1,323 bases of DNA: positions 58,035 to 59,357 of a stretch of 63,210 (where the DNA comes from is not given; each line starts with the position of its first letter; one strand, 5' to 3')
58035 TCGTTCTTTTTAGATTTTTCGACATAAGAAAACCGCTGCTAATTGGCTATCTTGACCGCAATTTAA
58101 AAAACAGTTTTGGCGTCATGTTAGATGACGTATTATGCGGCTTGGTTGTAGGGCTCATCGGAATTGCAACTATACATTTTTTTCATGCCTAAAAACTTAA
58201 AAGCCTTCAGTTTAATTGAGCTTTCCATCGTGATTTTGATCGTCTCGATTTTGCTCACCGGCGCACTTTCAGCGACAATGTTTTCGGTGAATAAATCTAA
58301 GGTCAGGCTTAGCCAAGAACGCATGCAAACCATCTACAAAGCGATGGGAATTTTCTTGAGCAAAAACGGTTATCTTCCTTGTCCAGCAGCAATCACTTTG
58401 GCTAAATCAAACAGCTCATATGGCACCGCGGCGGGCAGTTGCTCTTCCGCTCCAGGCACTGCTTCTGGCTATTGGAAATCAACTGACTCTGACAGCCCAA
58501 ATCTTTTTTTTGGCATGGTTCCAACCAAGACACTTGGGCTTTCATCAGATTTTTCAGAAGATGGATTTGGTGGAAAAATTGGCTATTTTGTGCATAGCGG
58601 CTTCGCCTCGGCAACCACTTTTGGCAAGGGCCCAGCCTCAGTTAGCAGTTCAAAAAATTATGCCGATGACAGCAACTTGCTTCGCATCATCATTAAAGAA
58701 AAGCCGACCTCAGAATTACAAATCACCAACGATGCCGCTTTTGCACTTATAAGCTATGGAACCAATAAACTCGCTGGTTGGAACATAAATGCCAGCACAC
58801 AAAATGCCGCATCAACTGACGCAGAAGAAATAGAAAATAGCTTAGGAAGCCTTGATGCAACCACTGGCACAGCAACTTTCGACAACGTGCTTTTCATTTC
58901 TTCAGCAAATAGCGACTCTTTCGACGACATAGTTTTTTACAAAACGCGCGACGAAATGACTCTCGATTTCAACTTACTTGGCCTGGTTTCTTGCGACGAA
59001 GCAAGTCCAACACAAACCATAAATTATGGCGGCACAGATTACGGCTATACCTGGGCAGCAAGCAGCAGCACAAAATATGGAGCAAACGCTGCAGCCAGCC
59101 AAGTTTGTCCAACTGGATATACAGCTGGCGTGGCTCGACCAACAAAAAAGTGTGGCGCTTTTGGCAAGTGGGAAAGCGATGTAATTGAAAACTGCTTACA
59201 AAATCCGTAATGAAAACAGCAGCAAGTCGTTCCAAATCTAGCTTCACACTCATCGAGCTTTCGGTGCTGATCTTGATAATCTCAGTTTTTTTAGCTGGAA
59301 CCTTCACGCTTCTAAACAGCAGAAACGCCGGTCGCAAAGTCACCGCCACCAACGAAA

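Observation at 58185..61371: Three tandem ~350-aa pilin-like paralogues with a non-glycine residue at the prepilin cleavage site and no pilus machinery nearby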

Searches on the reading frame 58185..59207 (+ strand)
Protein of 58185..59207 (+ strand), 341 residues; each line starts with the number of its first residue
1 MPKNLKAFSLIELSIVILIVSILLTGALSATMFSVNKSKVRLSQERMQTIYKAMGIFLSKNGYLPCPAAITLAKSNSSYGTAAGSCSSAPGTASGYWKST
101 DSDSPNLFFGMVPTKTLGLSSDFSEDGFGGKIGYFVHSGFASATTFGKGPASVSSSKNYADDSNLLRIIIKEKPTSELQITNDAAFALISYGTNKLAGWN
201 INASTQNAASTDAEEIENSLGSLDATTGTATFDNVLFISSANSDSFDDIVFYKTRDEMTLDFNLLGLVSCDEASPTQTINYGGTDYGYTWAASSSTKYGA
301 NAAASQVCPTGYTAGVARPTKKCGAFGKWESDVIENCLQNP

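Call 4: search_protein_families(library=pfam, proteins=[window:58185-59207:+], max_evalue=1)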
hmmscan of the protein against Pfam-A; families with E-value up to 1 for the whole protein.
window:58185-59207:+ (341 aa): 2 families
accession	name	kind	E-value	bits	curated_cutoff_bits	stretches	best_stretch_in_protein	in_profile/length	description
PF07963.17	N_methyl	-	2.3e-05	24.2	21.2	1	4-28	3-27/27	Prokaryotic N-terminal methylation motif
PF02793.27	HRM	-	0.12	13.2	26.2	0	300-337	19-63/66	Hormone receptor domain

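Call 5: search_protein_families(library=ncbifam, proteins=[window:58185-59207:+], max_evalue=1)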
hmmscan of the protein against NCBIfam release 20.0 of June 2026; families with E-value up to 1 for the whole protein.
window:58185-59207:+ (341 aa): 7 families
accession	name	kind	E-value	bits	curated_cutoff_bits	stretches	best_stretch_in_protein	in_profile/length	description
TIGR02532.1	IV_pilin_GFxxxE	domain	0.0001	22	16.3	1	7-28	3-24/24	prepilin-type N-terminal cleavage/methylation domain-containing protein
TIGR01708.2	typeII_sec_gspH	equivalog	0.0014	18.7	80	1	8-49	4-45/169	type II secretion system minor pseudopilin GspH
NF041013.1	T4P_ComGE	equivalog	0.0056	16.8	49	1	3-50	1-48/83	competence type IV pilus minor pilin ComGE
TIGR01710.1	typeII_sec_gspG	equivalog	0.0064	16.5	88.85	1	7-65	2-60/134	type II secretion system major pseudopilin GspG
NF040999.1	pilin_ComGC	equivalog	0.0071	16.5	75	1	6-24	2-20/84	competence type IV pilus major pilin ComGC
NF041775.1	typeIV_PilA_Myxo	equivalog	0.028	14.4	400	1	4-60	10-65/214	type IV pilin protein PilA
NF040982.1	ComGD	equivalog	0.032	14.6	70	1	6-52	2-48/139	competence type IV pilus minor pilin ComGD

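Call 9: find_related_loci(query=A1, collection=genome_contigs, flank=10000)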
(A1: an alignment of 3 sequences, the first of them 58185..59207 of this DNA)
Query A1 (341 aa) in genome_contigs; peptide patterns used: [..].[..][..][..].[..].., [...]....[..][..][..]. (x = any residue, [..] = any of these).
174 stretches matched a pattern; 31 encode a relative of the query (tblastn E <= 1e-3); 31 distinct loci.
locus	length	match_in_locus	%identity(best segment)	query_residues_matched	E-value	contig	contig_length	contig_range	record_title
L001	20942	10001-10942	44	1-337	2e-72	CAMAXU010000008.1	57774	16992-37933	MAG: Rickettsia typhi isolate ME-21oct19-9 genome assembly, contig: ME-21oct19-C652, whole genome shotgun sequence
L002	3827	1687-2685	44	1-338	2e-72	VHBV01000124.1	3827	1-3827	MAG: Candidatus Pelagibacterales bacterium isolate M_surface_6_m2_121 M_surface_6_m2_121_Ga0194115_10030487, whole genom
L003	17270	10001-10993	44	1-337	1e-71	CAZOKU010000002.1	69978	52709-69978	MAG TPA_asm: uncultured Rhizobium sp. isolate SRP257259_co1_386 genome assembly, contig: NODE_356_length_69978_cov_5.740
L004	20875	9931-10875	44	1-337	1e-71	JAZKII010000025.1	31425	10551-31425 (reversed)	MAG: Pseudomonadota bacterium isolate ADI_DC_SW_02_SPN_11032020-bin025 DCSW02SPN_B025_0_000000000025, whole genome shotg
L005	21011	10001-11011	39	3-340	2e-69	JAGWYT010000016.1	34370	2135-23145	MAG: Rickettsiales bacterium isolate REEB497 contig-150_2129, whole genome shotgun sequence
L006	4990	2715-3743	41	3-337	3e-68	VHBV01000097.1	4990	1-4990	MAG: Candidatus Pelagibacterales bacterium isolate M_surface_6_m2_121 M_surface_6_m2_121_Ga0194115_10021449, whole genom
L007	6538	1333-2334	40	6-337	1e-66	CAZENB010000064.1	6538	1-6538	MAG TPA_asm: uncultured Rhizobium sp. isolate SRP219642_co3_485 genome assembly, contig: NODE_16649_length_6538_cov_5.12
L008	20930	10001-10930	42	1-337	4e-66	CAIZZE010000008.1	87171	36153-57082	MAG: uncultured Alphaproteobacteria bacterium isolate Loc080925-4-5m_bin-0125 genome assembly, contig: bin-0125:08/83, w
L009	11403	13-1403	42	6-340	1e-63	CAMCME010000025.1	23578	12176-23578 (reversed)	MAG: Rickettsia typhi isolate MsE-30apr19-74 genome assembly, contig: MsE-30apr19-C2714, whole genome shotgun sequence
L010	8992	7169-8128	42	1-337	3e-63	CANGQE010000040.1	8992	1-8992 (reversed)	MAG: Rickettsiales bacterium isolate RE-14apr17-14 genome assembly, contig: RE-14Apr17-14.fna-C40, whole genome shotgun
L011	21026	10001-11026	44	1-339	5e-83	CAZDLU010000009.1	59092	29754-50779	MAG TPA_asm: uncultured Rhizobium sp. isolate SRP257259_co1_401 genome assembly, contig: NODE_476_length_59092_cov_7.923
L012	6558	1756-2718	42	6-338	3e-61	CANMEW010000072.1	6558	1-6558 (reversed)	MAG: Rickettsiales bacterium isolate ZH-13may13-17 genome assembly, contig: ZH-13May13-17.fna-C72, whole genome shotgun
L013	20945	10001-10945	44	3-337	8e-61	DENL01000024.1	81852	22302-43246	MAG TPA_asm: Rickettsiales bacterium UBA2645 UBA2645_contig_1067, whole genome shotgun sequence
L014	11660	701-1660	40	7-338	1e-59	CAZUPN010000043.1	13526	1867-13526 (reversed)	MAG TPA_asm: uncultured Rhizobiaceae bacterium isolate SRP219642_co4_49 genome assembly, contig: NODE_7684_length_13526_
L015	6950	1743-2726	39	3-337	1e-58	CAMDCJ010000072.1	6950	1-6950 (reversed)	MAG: Rickettsia typhi isolate MiE-14oct19-158 genome assembly, contig: MiE-14oct19-C19133, whole genome shotgun sequence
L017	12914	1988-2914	40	6-337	2e-55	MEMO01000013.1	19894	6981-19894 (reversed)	MAG: Alphaproteobacteria bacterium RIFCSPLOWO2_01_FULL_40_26 rifcsplowo2_01_scaffold_20697, whole genome shotgun sequenc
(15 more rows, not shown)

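Call 20: search_solved_structures(query=A2, max_evalue=10, show_alignments=3)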
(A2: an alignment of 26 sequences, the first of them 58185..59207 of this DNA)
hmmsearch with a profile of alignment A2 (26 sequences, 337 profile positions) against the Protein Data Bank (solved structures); distinct sequences matched with E-value up to 10: 25.
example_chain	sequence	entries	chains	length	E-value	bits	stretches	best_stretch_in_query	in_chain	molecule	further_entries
8tj2_C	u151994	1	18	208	9.6e-06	28.1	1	12-91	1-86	Type IV major pilin protein PilA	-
8pfb_G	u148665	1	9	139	1.3e-05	27.7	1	12-79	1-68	Type IV pilin PilE1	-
9egp_A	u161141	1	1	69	5.9e-05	25.5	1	5-67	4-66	Geopilin domain 1 protein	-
9laa_A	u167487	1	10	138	0.00049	22.5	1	4-37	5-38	Type IV pilin protein PilA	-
7tgg_A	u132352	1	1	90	0.00079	21.8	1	5-56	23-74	Geopilin domain 1 protein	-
8qqj_J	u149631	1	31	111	0.0022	20.4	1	12-49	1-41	Type IV narrow pilus major component PilA5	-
6xxe_A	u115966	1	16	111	0.0024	20.3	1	12-47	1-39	Uncharacterized protein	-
2m7g_A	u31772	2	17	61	0.025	16.9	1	12-58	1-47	Geopilin domain 1 protein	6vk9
9lab_B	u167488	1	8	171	0.026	16.8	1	7-31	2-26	MSHA major pilin subunit MshA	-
1ay2_A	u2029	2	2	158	0.029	16.7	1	12-44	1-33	TYPE 4 PILIN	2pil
2hi2_A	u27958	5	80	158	0.035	16.4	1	12-43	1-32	Fimbrial protein | PilA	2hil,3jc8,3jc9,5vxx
8p3b_A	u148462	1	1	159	0.039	16.3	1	12-43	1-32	Fimbrial protein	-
5kua_A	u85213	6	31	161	0.042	16.2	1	12-44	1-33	pilin | Neisseria meningitidis PilE variant SB-GATDH | Neisseria meningitidis PilE, SB-DATDH variant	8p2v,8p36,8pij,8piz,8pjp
3sok_A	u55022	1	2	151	0.069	15.4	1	12-41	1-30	Fimbrial protein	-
8tum_e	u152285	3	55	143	0.11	14.7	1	12-37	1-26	Type IV major pilin protein PilA | Pilin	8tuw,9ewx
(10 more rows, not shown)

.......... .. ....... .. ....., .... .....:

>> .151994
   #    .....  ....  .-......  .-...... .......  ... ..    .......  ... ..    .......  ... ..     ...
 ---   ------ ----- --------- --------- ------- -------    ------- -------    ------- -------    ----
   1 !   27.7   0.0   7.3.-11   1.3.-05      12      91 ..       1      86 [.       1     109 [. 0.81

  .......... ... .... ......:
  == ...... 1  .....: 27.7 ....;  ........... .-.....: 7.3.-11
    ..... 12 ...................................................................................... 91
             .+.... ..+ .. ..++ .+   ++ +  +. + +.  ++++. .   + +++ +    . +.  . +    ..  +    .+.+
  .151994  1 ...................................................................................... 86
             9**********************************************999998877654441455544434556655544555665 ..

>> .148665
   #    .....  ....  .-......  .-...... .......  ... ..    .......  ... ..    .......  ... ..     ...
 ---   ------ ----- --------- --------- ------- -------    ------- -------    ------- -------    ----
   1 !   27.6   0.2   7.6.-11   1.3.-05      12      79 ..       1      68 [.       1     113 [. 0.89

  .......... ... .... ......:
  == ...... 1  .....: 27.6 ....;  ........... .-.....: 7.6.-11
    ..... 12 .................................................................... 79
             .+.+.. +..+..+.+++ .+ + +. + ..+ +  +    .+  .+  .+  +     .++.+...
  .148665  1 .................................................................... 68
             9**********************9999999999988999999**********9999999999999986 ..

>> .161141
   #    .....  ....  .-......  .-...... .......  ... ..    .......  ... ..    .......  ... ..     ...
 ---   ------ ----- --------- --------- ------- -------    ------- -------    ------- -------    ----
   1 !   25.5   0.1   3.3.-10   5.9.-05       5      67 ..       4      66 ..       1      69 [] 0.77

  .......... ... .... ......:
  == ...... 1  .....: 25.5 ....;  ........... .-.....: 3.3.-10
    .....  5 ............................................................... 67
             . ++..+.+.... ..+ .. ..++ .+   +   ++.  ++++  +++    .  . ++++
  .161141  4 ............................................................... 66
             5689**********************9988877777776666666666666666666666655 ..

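Call 27: predict_structure(alignment_id=A2)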
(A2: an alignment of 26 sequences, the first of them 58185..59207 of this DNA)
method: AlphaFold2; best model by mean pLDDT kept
length: 341 residues; sequences in the alignment: 26
mean_pLDDT: 83.7   pTM: 0.78
mean pLDDT of the five models: 83.7, 82.8, 82.5, 82.3, 81.8
residues with pLDDT >= 90: 150; 70-90: 143; 50-70: 31; < 50: 17
segments of 3 or more residues with pLDDT < 50: 151-165
pLDDT, mean of each block of 10 residues (from residue 1): 56 78 66 82 96 96 95 94 90 89 85 97 95 92 76 40 57 73 90 91 89 77 77 84 80 91 88 83 92 85 93 92 87 91 81
secondary structure, 60 per line:
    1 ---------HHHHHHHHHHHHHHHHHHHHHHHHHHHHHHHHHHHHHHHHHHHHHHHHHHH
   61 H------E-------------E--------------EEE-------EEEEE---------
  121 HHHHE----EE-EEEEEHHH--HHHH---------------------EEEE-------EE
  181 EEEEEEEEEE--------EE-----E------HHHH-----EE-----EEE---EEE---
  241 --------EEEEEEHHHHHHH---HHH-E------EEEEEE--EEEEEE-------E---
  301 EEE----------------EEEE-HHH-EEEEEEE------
elements in order: H10-61 E97-99 E107-111 H121-124 E133-137 H143-146 E168-171 E179-190 H213-216 E229-231 E235-237 E249-254 H255-261 E276-281 E284-289 E301-303 E320-323 E329-335

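Call 30: fold_search(model_id=the predicted structure, library=pdb)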
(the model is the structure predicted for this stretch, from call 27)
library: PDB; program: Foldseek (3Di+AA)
matches with E <= 10: 71; with E <= 0.001: 0
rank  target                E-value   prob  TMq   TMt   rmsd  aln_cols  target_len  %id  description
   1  8r5l                  5.7e-01  0.13  0.09  0.10  10.8        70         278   17  E-selectin complexed with glycomimetic ligand BW850 (released 2024-10-23)
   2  3n95_C                6.1e-01  0.23  0.13  0.10  10.6        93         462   22  Crystal structure of human CRFR2 alpha extracellular domain in complex with Urocortin 2 (released 2010-10-20)
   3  3n95_D                6.1e-01  0.23  0.13  0.10  10.6        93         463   22  Crystal structure of human CRFR2 alpha extracellular domain in complex with Urocortin 2 (released 2010-10-20)
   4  3n7r_A                8.8e-01  0.16  0.10  0.30   5.6        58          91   19  Crystal structure of the ectodomain complex of the CGRP receptor, a Class-B GPCR, reveals the site of drug antagonism (released 2010-09-15)
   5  3n7s_A                1.1e+00  0.13  0.10  0.29   5.9        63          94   19  Crystal structure of the ectodomain complex of the CGRP receptor, a Class-B GPCR, reveals the site of drug antagonism (released 2010-09-15)
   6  3n7s_B                1.3e+00  0.12  0.10  0.29   6.4        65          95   18  Crystal structure of the ectodomain complex of the CGRP receptor, a Class-B GPCR, reveals the site of drug antagonism (released 2010-09-15)
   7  7uzo_A                1.4e+00  0.14  0.10  0.28   6.2        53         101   19  Parathyroid hormone 1 receptor extracellular domain complexed with a peptide ligand containing one beta-amino acid (released 2022-10-19)
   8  9bub_R                1.4e+00  0.08  0.10  0.10  14.3        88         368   17  Human calcitonin Receptor in complex with Gs and cagrilintide in the bypass conformation (released 2025-04-23)
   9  6zis_A                1.5e+00  0.06  0.10  0.07  15.9        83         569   17  Crystal structure of a CGRP receptor ectodomain heterodimer with bound high affinity inhibitor (released 2020-07-15)
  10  3n7r_B                1.7e+00  0.13  0.12  0.36   6.3        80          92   15  Crystal structure of the ectodomain complex of the CGRP receptor, a Class-B GPCR, reveals the site of drug antagonism (released 2010-09-15)
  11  2hi2_A                1.8e+00  0.47  0.16  0.31   2.8        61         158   31  Crystal structure of native Neisseria gonorrhoeae Type IV pilin at 2.3 Angstroms Resolution (released 2006-09-12)
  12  3n96_D                1.8e+00  0.20  0.13  0.10   4.6        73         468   18  Crystal structure of human CRFR2 alpha extracellular domain in complex with Urocortin 1 (released 2010-10-20)
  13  2x10                  2.1e+00  0.13  0.11  0.08   6.0        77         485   17  Crystal structure of the complete EphA2 ectodomain (released 2010-03-16)
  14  8trv_A                2.2e+00  0.06  0.14  0.16  11.6       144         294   14  Structure of the EphA2 LBDCRD bound to FabS1C_C1 (released 2024-07-17)
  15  3l2j_A                2.3e+00  0.09  0.09  0.07   6.6        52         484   19  Dimeric structure of the ligand-free extracellular domain of the human parathyroid hormone receptor (PTH1R) (released 2010-02-02)
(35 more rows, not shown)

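Call 32: search_protein_representatives(alignment_id=A2)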
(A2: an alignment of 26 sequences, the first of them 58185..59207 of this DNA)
Query: 26 sequences, 337 profile positions. Proteins with E-value up to 0.001 (for the whole library): 24032; up to 1e-10: 7407; up to 1e-30: 1781. The best 150 are listed.
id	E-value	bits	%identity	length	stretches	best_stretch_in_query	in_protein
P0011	3.1e-126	437.5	-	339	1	1-336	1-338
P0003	1.5e-122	425.4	-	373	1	3-335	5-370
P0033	7.5e-116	403.3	-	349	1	5-336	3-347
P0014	9.7e-114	396.4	-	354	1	4-336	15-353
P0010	1.8e-110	385.6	-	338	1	4-335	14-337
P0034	3.7e-109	381.3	-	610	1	5-335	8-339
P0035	9.9e-109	379.9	-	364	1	7-336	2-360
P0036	5.5e-108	377.4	-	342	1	7-336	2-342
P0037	2.1e-107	375.6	-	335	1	5-336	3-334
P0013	3.2e-106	371.7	-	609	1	2-336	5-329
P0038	1.6e-105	369.3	-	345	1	4-334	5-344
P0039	8.3e-105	367.0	-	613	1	6-336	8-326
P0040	6.0e-104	364.2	-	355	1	1-336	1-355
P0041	7.1e-104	363.9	-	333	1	5-334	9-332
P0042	8.9e-104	363.6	-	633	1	2-336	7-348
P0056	1.5e-97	343.1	-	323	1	7-335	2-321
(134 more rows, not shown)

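Call 51: find_homologous_proteins(query=A2, max_evalue=1e-10)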
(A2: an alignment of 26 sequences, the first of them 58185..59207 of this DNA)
Query A2 (26 sequences) (341 aa, profile of the alignment): 240 proteins with E <= 1e-10 among 8000 candidates; the best 120 are listed.
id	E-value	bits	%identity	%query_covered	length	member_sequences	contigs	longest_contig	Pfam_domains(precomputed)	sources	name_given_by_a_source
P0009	2.1e-130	453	85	100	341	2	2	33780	PF07963.18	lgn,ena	-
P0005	1.1e-128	447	56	97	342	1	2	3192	-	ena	-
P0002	3.6e-128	445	43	99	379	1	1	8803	-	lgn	-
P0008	7.6e-126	438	51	99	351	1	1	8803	-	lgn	-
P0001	3.5e-125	436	41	97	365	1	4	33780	-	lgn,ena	-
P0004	2.9e-124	433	43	100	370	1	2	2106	-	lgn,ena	-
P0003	4.6e-122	425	39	99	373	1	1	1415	-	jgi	jgi:hypothetical protein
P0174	6.1e-122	425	55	98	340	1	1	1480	-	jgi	jgi:prepilin-type N-terminal cleavage/methylation domain-containing protein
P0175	2.9e-118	413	53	99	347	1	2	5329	-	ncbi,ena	-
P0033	2.4e-115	403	58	99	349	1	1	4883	PF07963.18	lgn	-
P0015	3.7e-112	393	44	98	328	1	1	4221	-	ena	-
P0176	2.2e-111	390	45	98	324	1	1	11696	-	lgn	-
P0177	2.1e-110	387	44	99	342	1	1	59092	PF07963.18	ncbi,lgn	-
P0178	1.5e-109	384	41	98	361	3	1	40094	-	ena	-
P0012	3.7e-109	383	41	97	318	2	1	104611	-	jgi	jgi:prepilin-type N-terminal cleavage/methylation domain-containing protein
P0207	2.3e-102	361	41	97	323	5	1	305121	PF07963.18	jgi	jgi:prepilin-type N-terminal cleavage/methylation domain-containing protein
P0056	4.8e-97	343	38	97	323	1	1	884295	-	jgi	-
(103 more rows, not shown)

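Call 53: find_encoding_contigs(protein=P0056, flank=10000, max_places=1)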
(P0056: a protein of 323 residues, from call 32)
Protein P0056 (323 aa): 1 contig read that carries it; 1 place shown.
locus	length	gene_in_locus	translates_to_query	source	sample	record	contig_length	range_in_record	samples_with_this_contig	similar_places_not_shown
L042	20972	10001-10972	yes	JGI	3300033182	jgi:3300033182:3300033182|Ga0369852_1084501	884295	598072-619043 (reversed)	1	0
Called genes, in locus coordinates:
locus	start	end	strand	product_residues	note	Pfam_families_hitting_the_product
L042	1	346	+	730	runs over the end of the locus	PF01553:Acyltransferase (faint), PF20434:BD-FAE (weak), PF00561:Abhydrolase_1 (weak), PF12146:Hydrolase_4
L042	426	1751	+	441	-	PF03743:TrbI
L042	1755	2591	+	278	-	PF03618:Kinase-PPPase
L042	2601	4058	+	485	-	PF00072:Response_reg, PF00158:Sigma54_activat, PF14532:Sigma54_activ_2, PF25601:AAA_lid_14, PF02954:HTH_8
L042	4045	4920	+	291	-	PF00483:NTP_transferase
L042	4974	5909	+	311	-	PF00698:Acyl_transf_1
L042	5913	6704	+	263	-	PF02230:Abhydrolase_2 (faint), PF20434:BD-FAE (faint), PF12146:Hydrolase_4 (weak), PF00561:Abhydrolase_1, PF20408:Abhydrolase_11 (weak), PF00326:Peptidase_S9 (faint), PF12146:Hydrolase_4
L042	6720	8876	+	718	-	PF02518:HATPase_c, PF00072:Response_reg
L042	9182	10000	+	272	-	-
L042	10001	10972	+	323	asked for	-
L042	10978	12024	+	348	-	-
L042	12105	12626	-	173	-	-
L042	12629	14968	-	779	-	PF00390:malic, PF03949:Malic_M, PF01515:PTA_PTB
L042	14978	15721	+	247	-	PF01510:Amidase_2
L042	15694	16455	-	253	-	PF01416:PseudoU_synth_1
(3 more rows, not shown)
